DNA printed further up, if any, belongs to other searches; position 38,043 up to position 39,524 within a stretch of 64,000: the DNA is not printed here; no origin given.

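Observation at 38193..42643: Carrier-protein acylation cassette plus a DAHP-synthase homolog embedded in the nonulosonic-acid cluster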

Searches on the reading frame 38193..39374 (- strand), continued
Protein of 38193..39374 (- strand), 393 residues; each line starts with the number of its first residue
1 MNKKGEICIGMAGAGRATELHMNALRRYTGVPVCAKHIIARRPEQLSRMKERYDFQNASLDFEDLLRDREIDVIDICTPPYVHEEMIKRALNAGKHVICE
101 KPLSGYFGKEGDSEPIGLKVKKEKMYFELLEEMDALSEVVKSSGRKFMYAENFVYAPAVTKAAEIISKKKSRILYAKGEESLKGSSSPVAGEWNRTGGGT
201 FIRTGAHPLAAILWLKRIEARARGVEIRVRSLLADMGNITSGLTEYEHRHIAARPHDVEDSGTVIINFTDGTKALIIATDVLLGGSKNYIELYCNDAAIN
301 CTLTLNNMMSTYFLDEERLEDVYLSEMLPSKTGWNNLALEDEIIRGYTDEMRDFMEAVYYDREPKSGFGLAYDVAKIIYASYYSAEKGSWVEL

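Call 40: search_protein_families(library=ncbifam, proteins=[L107:11195-12229:+, L159:9019-9969:+, L107:8808-9989:+, L125:11183-12313:+, L159:11146-12111:+, L148:15536-16603:-, L142:11173-12246:+, L154:13125-14036:+], max_evalue=0.000001)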
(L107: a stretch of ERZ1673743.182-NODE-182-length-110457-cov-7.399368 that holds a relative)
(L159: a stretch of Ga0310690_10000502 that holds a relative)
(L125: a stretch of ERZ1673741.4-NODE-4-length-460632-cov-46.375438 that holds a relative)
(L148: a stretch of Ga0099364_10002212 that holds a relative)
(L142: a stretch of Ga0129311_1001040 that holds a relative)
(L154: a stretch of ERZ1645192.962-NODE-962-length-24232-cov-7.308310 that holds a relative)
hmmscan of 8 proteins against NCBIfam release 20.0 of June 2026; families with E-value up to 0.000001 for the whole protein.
L107:11195-12229:+ (344 aa): 4 families
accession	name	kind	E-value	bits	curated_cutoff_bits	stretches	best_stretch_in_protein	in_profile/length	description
NF009395.0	PRK12755.1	subfamily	2.1e-96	322.8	343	1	5-340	14-345/355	3-deoxy-7-phosphoheptulonate synthase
TIGR00034.1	aroFGH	equivalog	3.2e-71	239.9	173.2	1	8-341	10-336/342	3-deoxy-7-phosphoheptulonate synthase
NF009396.0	PRK12756.1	subfamily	1.3e-66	224.9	463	1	8-341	14-342/349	Trp-sensitive 3-deoxy-7-phosphoheptulonate synthase AroH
NF006723.0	PRK09261.1-1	equivalog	6.9e-60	202.8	568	1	31-342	38-344/351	3-deoxy-7-phosphoheptulonate synthase AroG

L159:9019-9969:+ (316 aa): 14 families
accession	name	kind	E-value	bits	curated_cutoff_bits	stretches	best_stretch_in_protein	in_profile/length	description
NF006049.0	PRK08195.1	subfamily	6.2e-31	107.7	229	1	5-252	6-249/344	4-hyroxy-2-oxovalerate/4-hydroxy-2-oxopentanoic acid aldolase,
TIGR03217.1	4OH_2_O_val_ald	equivalog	9.8e-28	97.3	286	1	7-251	3-243/334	4-hydroxy-2-oxovalerate aldolase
TIGR02146.1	LysS_fung_arch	equivalog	1.8e-13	50.4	413.55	1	9-244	1-231/344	homocitrate synthase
NF002085.0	PRK00915.1-2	subfamily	2.6e-13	49.6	517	1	118-247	122-248/504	2-isopropylmalate synthase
TIGR02090.1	LEU1_arch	subfamily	1.4e-12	47.5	484.75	1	8-245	2-233/363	isopropylmalate/citramalate/homocitrate synthases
NF002086.0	PRK00915.1-3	equivalog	1.7e-12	46.6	532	1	118-265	119-267/516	2-isopropylmalate synthase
NF041069.1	IPMS_Sufob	equivalog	2e-11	43.8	600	1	7-244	1-234/371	isopropylmalate synthase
TIGR02660.1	nifV_homocitr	equivalog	4.9e-11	42.5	462.9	1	122-245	114-234/365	homocitrate synthase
TIGR00973.1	leuA_bact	equivalog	4.4e-10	38.7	598.7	1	118-265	114-262/494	2-isopropylmalate synthase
NF002087.0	PRK00915.1-4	equivalog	2.7e-09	36.1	729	1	135-244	136-246/516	2-isopropylmalate synthase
NF002084.0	PRK00915.1-1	equivalog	3.3e-09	35.8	748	1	116-247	115-247/523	2-isopropylmalate synthase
NF042433.1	CitmalDyn_Leptosp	equivalog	1.5e-08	33.7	950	1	115-249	119-254/514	(R)-citramalate synthase CimA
TIGR00977.1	citramal_synth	equivalog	5.6e-08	31.5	450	1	155-244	159-246/526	citramalate synthase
NF002088.0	PRK00915.1-5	equivalog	6.6e-07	28.2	697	0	120-243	118-242/514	2-isopropylmalate synthase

L107:8808-9989:+ (393 aa): 14 families
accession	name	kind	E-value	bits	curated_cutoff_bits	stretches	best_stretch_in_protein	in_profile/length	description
NF002563.0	PRK02186.1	subfamily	2.4e-13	49.2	625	1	45-286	49-289/890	argininosuccinate lyase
NF006766.0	PRK09288.1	equivalog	8e-11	41.3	339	1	2-187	12-199/396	formate-dependent phosphoribosylglycinamide formyltransferase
TIGR00877.1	purD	equivalog_domain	8.9e-11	41.2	288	1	50-212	49-217/425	phosphoribosylamine--glycine ligase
NF002688.0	PRK02471.1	equivalog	2.1e-10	39.6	425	1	93-205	478-590/756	bifunctional glutamate--cysteine ligase GshA/glutathione synthetase GshB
NF010623.0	PRK14016.1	subfamily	2.1e-10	39.4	877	1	101-211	211-318/871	cyanophycin synthetase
NF005543.0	PRK07206.1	subfamily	1.1e-09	37.4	302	1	41-322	40-333/416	hypothetical protein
TIGR02068.2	cya_phycin_syn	equivalog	2.2e-09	35.9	850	1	102-207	211-313/862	cyanophycin synthetase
TIGR01369.1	CPSaseII_lrg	equivalog_domain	6.4e-09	34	1027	1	57-275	621-842/1052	carbamoyl-phosphate synthase (glutamine-hydrolyzing) large subunit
NF003671.0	PRK05294.1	equivalog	3e-08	31.8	599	1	76-274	634-838/1058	carbamoyl-phosphate synthase large subunit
TIGR01142.1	purT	equivalog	1.3e-07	30.9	502.15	1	7-187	4-186/380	phosphoribosylglycinamide formyltransferase 2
NF009404.0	PRK12767.1-3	equivalog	1.4e-07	30.7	316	1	56-179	60-186/344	carbamoyl phosphate synthase-like protein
NF009402.0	PRK12767.1-1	equivalog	2e-07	30.1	218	1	16-273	18-275/329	carbamoyl phosphate synthase-like protein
NF000091.3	D_ala_D_ser_VanG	exception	2.6e-07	29.8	495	1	103-197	134-228/344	D-alanine--D-serine ligase VanG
NF002527.0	PRK01966.1-3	equivalog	2.8e-07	30.1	310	1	101-206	115-221/332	D-alanine--D-alanine ligase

L125:11183-12313:+ (376 aa): 7 families
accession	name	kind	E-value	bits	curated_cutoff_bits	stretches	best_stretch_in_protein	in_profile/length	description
TIGR04427.1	PLP_DesI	equivalog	4.9e-90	302.4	650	1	7-371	16-379/390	dTDP-4-dehydro-6-deoxyglucose aminotransferase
TIGR03588.1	PseC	equivalog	2.5e-62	211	423.5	1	35-372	23-377/380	UDP-4-amino-4,6-dideoxy-N-acetyl-beta-L-altrosamine transaminase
NF008687.0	PRK11706.1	equivalog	3.5e-56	190.6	375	1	36-374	24-373/375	dTDP-4-amino-4,6-dideoxygalactose transaminase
TIGR04181.1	NHT_00031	hypoth_equivalog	1.5e-53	181.9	420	1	29-354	16-357/359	LegC family aminotransferase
NF008658.2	PRK11658.1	equivalog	7.1e-52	176.3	631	1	21-371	11-373/379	UDP-4-amino-4-deoxy-L-arabinose aminotransferase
TIGR02379.1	ECA_wecE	subfamily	1.1e-43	149.5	434.85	1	49-373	37-373/376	dTDP-4-amino-4,6-dideoxy-D-glucose transaminase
NF011936.0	PRK15407.1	equivalog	8.5e-41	140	423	1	19-219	43-251/440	lipopolysaccharide biosynthesis protein RfbH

L159:11146-12111:+ (321 aa): 0 families

L148:15536-16603:- (355 aa): 6 families
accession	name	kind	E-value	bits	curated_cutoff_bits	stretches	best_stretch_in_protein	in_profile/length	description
TIGR01357.1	aroB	equivalog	8e-108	360.7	305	1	12-341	1-334/344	3-dehydroquinate synthase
TIGR04425.1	P_lya_rel_AroB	hypoth_equivalog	4.1e-65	220.1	400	1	41-340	29-332/348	AroB-related putative sugar phosphate phospholyase (cyclizing)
NF010627.0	PRK14021.1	equivalog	5.7e-60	203.2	565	1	5-336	182-524/542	bifunctional shikimate kinase/3-dehydroquinate synthase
NF004852.0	PRK06203.1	equivalog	4.9e-49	167.3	333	1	70-298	92-330/407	3-dehydroquinate synthase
NF010556.0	PRK13951.1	equivalog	5.4e-43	147.6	560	1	69-345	208-486/492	bifunctional shikimate kinase AroK/3-dehydroquinate synthase AroB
NF002022.0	PRK00843.1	equivalog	5e-10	38.9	413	1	13-191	13-175/350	NAD(P)-dependent glycerol-1-phosphate dehydrogenase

L142:11173-12246:+ (357 aa): 25 families
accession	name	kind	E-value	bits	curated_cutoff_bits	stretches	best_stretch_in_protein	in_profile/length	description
NF050056.1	ProtGlycPglH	equivalog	5.3e-38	131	600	1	7-356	2-350/354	GalNAc-alpha-(1->4)-GalNAc-alpha-(1->3)-diNAcBac-PP-undecaprenol alpha-1,4-N-acetyl-D-galactosaminyltransferase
NF050063.1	ProtGlycPglJ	equivalog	7.7e-30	104.3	500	1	7-340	3-347/363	N-acetylgalactosamine-N,N'-diacetylbacillosaminyl-diphospho-undecaprenol 4-alpha-N-acetylgalactosaminyltransferase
NF047880.1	glyco_SdgA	exception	5.7e-29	101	800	1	179-356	311-487/488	serine-aspartate repeat adhesin O-glycosyltransferase SdgA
TIGR03088.1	stp2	hypoth_equivalog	2.1e-28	99.4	409.05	1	151-352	170-366/374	TIGR03088 family PEP-CTERM/XrtA system glycosyltransferase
NF007396.0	PRK09922.1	equivalog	2.3e-27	95.8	385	1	6-327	3-328/361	lipopolysaccharide 1,6-galactosyltransferase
NF047881.1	glyco_SdgB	exception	4.7e-23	81.6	800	1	145-356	278-493/496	serine-aspartate repeat adhesin O-glycosyltransferase SdgB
NF041876.1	EPS_EpsE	equivalog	2.9e-21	76.2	400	1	185-338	216-374/389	exopolysaccharide biosynthesis GT4 family glycosyltransferase EpsE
TIGR03999.1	thiol_BshA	equivalog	1.5e-20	73.4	273.7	1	186-355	202-369/375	N-acetyl-alpha-D-glucosaminyl L-malate synthase BshA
NF011726.0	PRK15179.1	equivalog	9.8e-20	70.4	733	1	190-342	524-676/694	Vi polysaccharide biosynthesis protein TviE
TIGR02918.1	TIGR02918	equivalog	2.4e-16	59.5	574.6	1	167-356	302-497/500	accessory Sec system glycosyltransferase GtfA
NF038229.1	Glyco4_Geo_Pelo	equivalog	2.8e-14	52.9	400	1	140-342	108-319/338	GPMC system family 4 glycosyltransferase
TIGR04348.1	TIGR04348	equivalog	8.7e-13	48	300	1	139-353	93-305/310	selenoneine biosynthesis selenosugar synthase SenB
TIGR04157.1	glyco_rSAM_CFB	subfamily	8.9e-13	48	400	1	182-321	226-362/406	TIGR04157 family glycosyltransferase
NF012034.0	PRK15490.1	equivalog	1e-12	47.3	813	1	164-307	379-520/578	Vi polysaccharide biosynthesis glycosyltransferase TviE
TIGR04063.1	stp3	hypoth_equivalog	5.1e-11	42.1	442.05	1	199-338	229-373/397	TIGR04063 family PEP-CTERM/XrtA system glycosyltransferase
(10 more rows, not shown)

L154:13125-14036:+ (303 aa): 17 families
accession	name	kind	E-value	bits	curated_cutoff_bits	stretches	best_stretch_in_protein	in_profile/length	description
NF001319.0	PRK00258.3-3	equivalog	3.2e-71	239.6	252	1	19-301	6-276/279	shikimate dehydrogenase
NF009200.0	PRK12548.1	subfamily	4e-69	233.2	432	1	17-290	7-282/289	shikimate dehydrogenase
TIGR00507.1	aroE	equivalog_domain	2.1e-65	220.6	200.2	1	21-296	2-266/270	shikimate dehydrogenase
NF001313.0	PRK00258.2-1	equivalog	2e-63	214.7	431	1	19-294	9-285/290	shikimate dehydrogenase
NF001315.0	PRK00258.2-4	equivalog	6.7e-57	192.8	413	1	19-292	7-276/284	shikimate dehydrogenase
NF001314.0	PRK00258.2-2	equivalog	1.7e-56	191.4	248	1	17-296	5-285/290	shikimate dehydrogenase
NF009201.0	PRK12549.1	subfamily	5.3e-54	183.3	235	1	23-294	11-279/286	shikimate dehydrogenase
NF001322.0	PRK00258.3-6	equivalog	7.7e-53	179.6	285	1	20-295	6-263/272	shikimate dehydrogenase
NF001312.0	PRK00258.1-4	equivalog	4.8e-50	170.4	295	1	23-289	13-271/285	shikimate dehydrogenase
NF001310.0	PRK00258.1-2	equivalog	8.3e-50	169.5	221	1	20-293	3-270/279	shikimate dehydrogenase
NF009390.0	PRK12749.1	equivalog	2.7e-48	164.8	349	1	22-292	10-281/288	quinate/shikimate dehydrogenase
NF001311.0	PRK00258.1-3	equivalog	2.1e-44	151.8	235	1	23-293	9-267/279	shikimate dehydrogenase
NF010631.0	PRK14027.1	equivalog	2.3e-38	132.2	515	1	61-294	51-279/283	quinate/shikimate dehydrogenase (NAD+)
NF001316.0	PRK00258.2-5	equivalog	2.6e-38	131.8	247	1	20-290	2-252/263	shikimate dehydrogenase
NF009202.0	PRK12550.1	equivalog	1.3e-36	126.3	306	1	37-297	26-268/272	shikimate 5-dehydrogenase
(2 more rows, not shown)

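Call 41: search_protein_families(library=pfam, proteins=[L154:11270-11758:+, L154:7793-8707:+, L154:3584-4585:+, L154:2057-3478:+, L154:203-2014:+, L154:8687-9925:-, L154:11705-13240:-, L166:8894-9919:+, L166:11706-12998:+, L147:8944-9834:-], max_evalue=0.001)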
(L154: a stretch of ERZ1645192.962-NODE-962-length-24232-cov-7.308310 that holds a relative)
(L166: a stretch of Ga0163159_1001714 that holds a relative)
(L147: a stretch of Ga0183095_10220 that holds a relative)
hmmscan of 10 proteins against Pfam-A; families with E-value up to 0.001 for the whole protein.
L154:11270-11758:+ (162 aa): 1 family
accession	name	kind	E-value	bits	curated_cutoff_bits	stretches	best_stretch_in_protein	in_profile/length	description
PF04290.18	DctQ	-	2.2e-31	108.9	28.3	1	24-153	2-130/132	Tripartite ATP-independent periplasmic transporters, DctQ component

L154:7793-8707:+ (304 aa): 1 family
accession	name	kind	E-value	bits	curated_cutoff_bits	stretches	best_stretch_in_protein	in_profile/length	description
PF01261.30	AP_endonuc_2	-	3.6e-17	63.3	31.1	1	53-272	2-230/249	Xylose isomerase-like TIM barrel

L154:3584-4585:+ (333 aa): 1 family
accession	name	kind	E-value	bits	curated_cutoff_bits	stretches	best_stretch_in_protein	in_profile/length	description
PF03401.19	TctC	-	5.1e-41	141.4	27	1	46-287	2-243/274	Tripartite tricarboxylate transporter family receptor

L154:2057-3478:+ (473 aa): 1 family
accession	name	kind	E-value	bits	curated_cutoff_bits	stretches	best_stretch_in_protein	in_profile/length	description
PF00171.27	Aldedh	-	6.9e-13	48.4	23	1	11-273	28-292/461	Aldehyde dehydrogenase family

L154:203-2014:+ (603 aa): 3 families
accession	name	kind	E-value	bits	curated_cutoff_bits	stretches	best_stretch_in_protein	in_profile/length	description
PF02775.26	TPP_enzyme_C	-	7.1e-40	136.7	21.9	1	408-560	1-151/151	Thiamine pyrophosphate enzyme, C-terminal TPP binding domain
PF00205.28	TPP_enzyme_M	-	5.8e-38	130.1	30.4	1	206-342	3-136/137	Thiamine pyrophosphate enzyme, central domain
PF02776.23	TPP_enzyme_N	-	7.2e-35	119.8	26.8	1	9-120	4-115/119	Thiamine pyrophosphate enzyme, N-terminal TPP binding domain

L154:8687-9925:- (412 aa): 0 families

L154:11705-13240:- (511 aa): 0 families

L166:8894-9919:+ (341 aa): 1 family
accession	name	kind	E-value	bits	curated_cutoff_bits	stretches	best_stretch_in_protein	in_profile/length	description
PF03480.18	DctP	-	7.2e-74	249.1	23.4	1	49-320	9-282/286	Bacterial extracellular solute-binding protein, family 7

L166:11706-12998:+ (430 aa): 2 families
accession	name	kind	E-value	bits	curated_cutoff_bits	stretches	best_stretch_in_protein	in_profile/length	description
PF06808.19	DctM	-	3.4e-106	356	23.8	1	6-423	1-413/413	Tripartite ATP-independent periplasmic transporter, DctM component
PF03606.21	DcuC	-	5.8e-05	22.2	23.1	0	99-280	119-315/461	C4-dicarboxylate anaerobic carrier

L147:8944-9834:- (296 aa): 2 families
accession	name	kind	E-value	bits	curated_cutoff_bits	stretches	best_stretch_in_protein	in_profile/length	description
PF03466.25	LysR_substrate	-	4.7e-33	114.8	28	1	88-291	3-207/209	LysR substrate binding domain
PF00126.33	HTH_1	-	1.2e-15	57.6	26.6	1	3-62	1-60/60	Bacterial regulatory helix-turn-helix protein, lysR family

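Call 48: find_homologous_proteins(query=window:38193-39374:-, max_evalue=1e-10)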
Query window:38193-39374:- (393 aa): 4111 proteins with E <= 1e-10 among 8000 candidates; the best 120 are listed.
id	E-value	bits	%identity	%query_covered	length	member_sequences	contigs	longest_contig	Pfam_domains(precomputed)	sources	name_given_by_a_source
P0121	2.5e-261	884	99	100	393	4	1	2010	PF01408.29,PF22725.2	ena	-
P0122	4.6e-244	827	92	100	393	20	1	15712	PF01408.29,PF22725.2,PF02894.23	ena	-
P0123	2.0e-233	792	88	100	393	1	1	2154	PF01408.29,PF22725.2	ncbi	-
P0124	2.3e-215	733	81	100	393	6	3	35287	PF01408.29,PF22725.2,PF02894.23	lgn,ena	-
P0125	5.2e-214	729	81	100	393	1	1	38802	PF01408.29,PF22725.2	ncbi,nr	ncbi:MAG: Gfo/Idh/MocA family oxidoreductase [Lachnospiraceae bacterium]|nr:Gfo/Idh/MocA family oxid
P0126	8.1e-211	718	80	100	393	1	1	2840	PF01408.29,PF22725.2,PF02894.23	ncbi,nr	ncbi:MAG: Gfo/Idh/MocA family oxidoreductase [Lachnospiraceae bacterium]|nr:Gfo/Idh/MocA family oxid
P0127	3.7e-209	713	79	100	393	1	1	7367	PF01408.29,PF22725.2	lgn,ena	-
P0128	1.2e-207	708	80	100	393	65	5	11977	PF01408.29,PF22725.2,PF02894.23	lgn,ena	-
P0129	1.8e-207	707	79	100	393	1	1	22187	PF01408.29,PF22725.2,PF02894.23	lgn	-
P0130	1.8e-206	704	78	100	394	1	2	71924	PF01408.29,PF22725.2,PF02894.23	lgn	-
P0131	2.0e-206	704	78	100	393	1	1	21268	PF01408.29,PF22725.2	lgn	-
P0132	3.6e-206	703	78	100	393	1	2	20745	PF01408.29,PF22725.2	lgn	-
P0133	4.3e-206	702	77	100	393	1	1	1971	PF01408.29,PF22725.2,PF02894.23,PF03447.23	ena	-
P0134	5.5e-206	702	76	100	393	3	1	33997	PF01408.29,PF22725.2,PF02894.23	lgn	-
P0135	6.6e-206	702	78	100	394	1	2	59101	PF01408.29,PF22725.2,PF02894.23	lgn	-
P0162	1.2e-202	691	76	100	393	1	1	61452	PF01408.29,PF22725.2,PF02894.23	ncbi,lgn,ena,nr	ncbi:MAG: Gfo/Idh/MocA family oxidoreductase [Defluviitaleaceae bacterium]|nr:Gfo/Idh/MocA family ox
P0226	4.4e-199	679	76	100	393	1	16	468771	PF01408.29,PF22725.2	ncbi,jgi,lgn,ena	jgi:predicted dehydrogenase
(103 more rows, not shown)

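Call 60: predict_structure(alignment_id=A2)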
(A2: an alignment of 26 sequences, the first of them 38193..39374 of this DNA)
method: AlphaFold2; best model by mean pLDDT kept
length: 393 residues; sequences in the alignment: 26
mean_pLDDT: 79.8   pTM: 0.83
mean pLDDT of the five models: 79.8, 76.1, 74.6, 73.8, 67.4
residues with pLDDT >= 90: 184; 70-90: 115; 50-70: 40; < 50: 54
segments of 3 or more residues with pLDDT < 50: 184-186, 283-315, 328-339
pLDDT, mean of each block of 10 residues (from residue 1): 91 89 88 95 91 96 96 93 93 96 86 89 94 94 95 80 82 74 54 79 86 93 96 87 59 65 92 83 35 31 32 47 50 44 74 94 93 95 96 95
secondary structure, 60 per line:
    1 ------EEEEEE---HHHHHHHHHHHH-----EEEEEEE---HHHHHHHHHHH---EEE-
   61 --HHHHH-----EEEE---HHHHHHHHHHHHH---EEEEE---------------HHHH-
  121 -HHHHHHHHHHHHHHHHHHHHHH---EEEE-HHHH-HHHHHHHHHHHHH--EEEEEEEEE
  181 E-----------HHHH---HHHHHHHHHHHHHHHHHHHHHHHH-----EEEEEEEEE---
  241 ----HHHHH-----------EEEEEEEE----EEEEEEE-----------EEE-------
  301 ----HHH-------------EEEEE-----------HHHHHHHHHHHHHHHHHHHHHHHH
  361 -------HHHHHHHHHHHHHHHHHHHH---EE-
elements in order: E7-12 H16-27 E33-39 H43-53 E57-59 H63-67 E73-76 H80-92 E96-100 H116-119 H122-143 E147-150 H152-155 H157-169 E172-181 H193-196 H200-223 E229-237 H245-249 E261-268 E273-279 E291-293 E321-325 H337-360 H368-387
